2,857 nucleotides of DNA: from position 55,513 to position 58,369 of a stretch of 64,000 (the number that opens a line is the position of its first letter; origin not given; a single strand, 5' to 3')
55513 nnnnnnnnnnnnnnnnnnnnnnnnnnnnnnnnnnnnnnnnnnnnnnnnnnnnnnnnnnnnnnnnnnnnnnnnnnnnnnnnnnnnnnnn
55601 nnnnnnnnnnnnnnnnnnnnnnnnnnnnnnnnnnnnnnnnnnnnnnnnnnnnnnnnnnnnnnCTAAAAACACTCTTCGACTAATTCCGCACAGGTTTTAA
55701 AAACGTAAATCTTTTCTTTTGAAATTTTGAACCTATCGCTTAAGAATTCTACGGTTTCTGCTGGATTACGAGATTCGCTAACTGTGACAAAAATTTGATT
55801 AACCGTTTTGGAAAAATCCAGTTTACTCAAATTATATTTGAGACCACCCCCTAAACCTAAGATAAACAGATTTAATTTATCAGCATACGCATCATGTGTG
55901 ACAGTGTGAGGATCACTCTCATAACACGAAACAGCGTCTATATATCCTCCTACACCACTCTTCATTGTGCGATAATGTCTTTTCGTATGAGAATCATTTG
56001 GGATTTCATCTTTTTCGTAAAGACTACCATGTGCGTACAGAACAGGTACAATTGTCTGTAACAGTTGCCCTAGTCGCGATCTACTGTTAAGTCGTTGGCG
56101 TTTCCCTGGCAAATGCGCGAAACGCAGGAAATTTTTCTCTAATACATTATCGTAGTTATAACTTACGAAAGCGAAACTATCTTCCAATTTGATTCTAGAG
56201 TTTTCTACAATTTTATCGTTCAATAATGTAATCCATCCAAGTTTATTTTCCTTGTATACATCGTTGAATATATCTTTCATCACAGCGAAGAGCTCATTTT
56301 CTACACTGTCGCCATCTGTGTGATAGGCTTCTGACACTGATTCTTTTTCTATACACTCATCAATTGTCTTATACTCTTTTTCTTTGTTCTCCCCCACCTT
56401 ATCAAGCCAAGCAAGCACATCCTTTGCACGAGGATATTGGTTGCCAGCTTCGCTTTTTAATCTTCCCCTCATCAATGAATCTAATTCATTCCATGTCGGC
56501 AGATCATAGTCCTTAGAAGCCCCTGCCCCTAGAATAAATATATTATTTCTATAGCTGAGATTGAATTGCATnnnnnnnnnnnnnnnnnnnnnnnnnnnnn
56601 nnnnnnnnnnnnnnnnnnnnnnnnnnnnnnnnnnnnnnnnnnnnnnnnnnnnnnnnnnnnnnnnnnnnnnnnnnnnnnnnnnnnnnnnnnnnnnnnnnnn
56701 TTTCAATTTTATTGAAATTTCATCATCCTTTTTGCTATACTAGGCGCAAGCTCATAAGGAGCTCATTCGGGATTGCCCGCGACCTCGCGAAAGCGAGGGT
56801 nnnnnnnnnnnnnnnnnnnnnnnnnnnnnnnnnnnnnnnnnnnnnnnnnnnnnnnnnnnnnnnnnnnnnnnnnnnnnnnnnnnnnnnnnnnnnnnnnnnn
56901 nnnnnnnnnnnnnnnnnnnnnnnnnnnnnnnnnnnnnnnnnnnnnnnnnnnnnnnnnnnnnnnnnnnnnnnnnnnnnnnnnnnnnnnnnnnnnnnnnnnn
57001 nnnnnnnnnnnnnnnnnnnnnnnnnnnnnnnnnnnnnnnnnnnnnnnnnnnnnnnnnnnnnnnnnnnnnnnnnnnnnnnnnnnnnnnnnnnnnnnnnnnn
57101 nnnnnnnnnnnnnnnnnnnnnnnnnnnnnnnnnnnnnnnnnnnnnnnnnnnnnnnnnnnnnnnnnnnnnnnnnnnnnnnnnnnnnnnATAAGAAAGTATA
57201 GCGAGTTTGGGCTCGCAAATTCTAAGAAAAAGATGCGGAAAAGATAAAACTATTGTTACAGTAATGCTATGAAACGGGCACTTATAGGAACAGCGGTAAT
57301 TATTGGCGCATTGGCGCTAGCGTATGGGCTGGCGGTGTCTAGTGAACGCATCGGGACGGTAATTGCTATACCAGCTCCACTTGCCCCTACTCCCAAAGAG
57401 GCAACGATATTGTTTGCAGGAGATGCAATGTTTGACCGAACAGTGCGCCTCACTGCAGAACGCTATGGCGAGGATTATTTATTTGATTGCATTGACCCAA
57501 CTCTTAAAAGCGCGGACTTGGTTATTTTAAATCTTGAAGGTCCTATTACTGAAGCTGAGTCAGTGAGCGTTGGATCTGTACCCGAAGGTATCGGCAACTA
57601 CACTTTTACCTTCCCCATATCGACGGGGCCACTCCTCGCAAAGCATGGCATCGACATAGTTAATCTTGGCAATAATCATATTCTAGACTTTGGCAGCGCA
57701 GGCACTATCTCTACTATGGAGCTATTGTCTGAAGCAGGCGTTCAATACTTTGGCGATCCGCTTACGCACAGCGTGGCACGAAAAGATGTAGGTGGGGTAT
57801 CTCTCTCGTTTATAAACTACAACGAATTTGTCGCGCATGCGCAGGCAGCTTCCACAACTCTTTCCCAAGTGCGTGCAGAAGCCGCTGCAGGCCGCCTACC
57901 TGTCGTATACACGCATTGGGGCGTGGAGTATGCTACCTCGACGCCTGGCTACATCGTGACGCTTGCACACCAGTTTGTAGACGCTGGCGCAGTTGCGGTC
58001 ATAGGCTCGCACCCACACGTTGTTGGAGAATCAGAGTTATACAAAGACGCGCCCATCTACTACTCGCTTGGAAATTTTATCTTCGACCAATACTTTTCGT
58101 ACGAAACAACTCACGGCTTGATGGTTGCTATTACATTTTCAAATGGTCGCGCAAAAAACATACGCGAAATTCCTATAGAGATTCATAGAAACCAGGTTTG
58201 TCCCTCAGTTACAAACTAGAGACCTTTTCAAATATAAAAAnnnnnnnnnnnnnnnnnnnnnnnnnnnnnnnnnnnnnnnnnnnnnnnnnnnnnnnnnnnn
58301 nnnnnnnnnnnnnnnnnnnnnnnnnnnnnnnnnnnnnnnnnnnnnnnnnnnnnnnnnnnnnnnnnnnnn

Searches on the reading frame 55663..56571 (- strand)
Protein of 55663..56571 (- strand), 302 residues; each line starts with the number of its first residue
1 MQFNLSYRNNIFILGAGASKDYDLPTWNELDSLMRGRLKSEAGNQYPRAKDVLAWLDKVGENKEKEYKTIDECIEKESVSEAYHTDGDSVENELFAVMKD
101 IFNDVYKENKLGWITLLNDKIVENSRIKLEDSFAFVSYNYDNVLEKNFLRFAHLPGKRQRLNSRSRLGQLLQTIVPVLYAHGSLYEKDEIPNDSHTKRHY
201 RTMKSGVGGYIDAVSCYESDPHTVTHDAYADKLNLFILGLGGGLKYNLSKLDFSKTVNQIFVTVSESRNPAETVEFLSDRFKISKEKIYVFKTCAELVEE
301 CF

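Call 3: search_protein_families(library=pfam, proteins=[window:55663-56571:-], max_evalue=0.01)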
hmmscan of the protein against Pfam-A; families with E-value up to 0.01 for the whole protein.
window:55663-56571:- (302 aa): 0 families

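Call 4: search_protein_families(library=ncbifam, proteins=[window:55663-56571:-], max_evalue=0.01)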
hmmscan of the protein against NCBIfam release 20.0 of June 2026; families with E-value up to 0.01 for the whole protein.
window:55663-56571:- (302 aa): 0 families

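Call 5: search_protein_families(library=padloc, proteins=[window:55663-56571:-], max_evalue=0.01)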
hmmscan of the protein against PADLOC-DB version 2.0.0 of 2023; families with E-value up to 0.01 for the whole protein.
window:55663-56571:- (302 aa): 1 family
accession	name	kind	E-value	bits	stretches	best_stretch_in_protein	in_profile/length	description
PDLC04087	SIR2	-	0.0031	14.4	1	9-145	18-145/343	-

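Call 89: search_solved_structures(query=window:55663-56571:-, max_evalue=1)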
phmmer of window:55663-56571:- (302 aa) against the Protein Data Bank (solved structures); distinct sequences matched with E-value up to 1: 0.

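Call 90: search_protein_families(library=phrogs, proteins=[window:55663-56571:-], max_evalue=0.001)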
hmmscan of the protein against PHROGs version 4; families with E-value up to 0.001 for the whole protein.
window:55663-56571:- (302 aa): 0 families

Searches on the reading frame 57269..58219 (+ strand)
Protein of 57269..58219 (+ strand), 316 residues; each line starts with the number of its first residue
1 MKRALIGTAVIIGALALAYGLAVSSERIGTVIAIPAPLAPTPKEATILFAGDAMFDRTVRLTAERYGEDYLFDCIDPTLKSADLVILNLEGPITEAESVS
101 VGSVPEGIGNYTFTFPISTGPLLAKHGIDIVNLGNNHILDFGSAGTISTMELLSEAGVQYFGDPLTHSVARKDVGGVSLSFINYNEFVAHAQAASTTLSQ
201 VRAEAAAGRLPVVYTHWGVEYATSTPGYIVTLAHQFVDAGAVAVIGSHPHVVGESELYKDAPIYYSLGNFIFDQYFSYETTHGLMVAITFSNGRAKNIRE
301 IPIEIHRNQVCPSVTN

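Call 3: search_protein_families(library=pfam, proteins=[window:57269-58219:+], max_evalue=0.01)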
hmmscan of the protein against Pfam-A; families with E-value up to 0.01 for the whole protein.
window:57269-58219:+ (316 aa): 1 family
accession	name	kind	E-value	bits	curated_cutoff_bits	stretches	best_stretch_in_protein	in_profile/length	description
PF09587.15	PGA_cap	-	2.1e-52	178.6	27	1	46-274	1-255/255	Bacterial capsule synthesis protein PGA_cap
